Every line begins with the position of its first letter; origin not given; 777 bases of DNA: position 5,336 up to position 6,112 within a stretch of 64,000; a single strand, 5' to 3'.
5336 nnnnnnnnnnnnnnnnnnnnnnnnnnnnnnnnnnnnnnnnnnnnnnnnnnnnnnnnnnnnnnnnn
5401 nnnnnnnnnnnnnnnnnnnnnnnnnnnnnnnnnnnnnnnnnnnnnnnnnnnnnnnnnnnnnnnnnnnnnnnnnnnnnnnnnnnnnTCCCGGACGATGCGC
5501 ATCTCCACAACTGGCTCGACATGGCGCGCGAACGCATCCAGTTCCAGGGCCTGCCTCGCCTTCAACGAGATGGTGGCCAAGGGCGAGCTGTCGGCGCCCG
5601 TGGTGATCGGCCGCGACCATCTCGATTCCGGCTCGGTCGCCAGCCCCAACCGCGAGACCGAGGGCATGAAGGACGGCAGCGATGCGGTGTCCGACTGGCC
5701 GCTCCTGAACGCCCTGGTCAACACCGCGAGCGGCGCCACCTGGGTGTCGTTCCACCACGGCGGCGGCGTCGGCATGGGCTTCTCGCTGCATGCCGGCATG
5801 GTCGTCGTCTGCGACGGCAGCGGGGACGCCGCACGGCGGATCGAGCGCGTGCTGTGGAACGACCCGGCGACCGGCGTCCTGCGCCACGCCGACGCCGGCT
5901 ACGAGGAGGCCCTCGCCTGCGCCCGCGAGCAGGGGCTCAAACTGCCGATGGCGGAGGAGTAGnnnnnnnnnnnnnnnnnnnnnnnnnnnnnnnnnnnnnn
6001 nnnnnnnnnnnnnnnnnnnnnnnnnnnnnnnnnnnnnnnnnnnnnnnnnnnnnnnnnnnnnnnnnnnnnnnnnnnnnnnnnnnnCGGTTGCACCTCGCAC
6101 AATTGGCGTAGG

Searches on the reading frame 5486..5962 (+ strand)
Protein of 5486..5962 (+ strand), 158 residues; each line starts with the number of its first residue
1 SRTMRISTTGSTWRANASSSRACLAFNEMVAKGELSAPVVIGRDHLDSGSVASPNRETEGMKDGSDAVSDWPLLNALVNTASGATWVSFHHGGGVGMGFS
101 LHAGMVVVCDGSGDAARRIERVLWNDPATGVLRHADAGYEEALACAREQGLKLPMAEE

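Call 94: search_protein_families(library=pfam, proteins=[window:5486-5962:+], max_evalue=0.0001)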
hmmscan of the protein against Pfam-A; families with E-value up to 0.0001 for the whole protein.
window:5486-5962:+ (158 aa): 1 family
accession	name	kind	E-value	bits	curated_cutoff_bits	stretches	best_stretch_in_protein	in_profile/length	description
PF17392.7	Urocanase_C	-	1.1e-59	201.6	23.6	1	13-147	61-195/196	Urocanase C-terminal domain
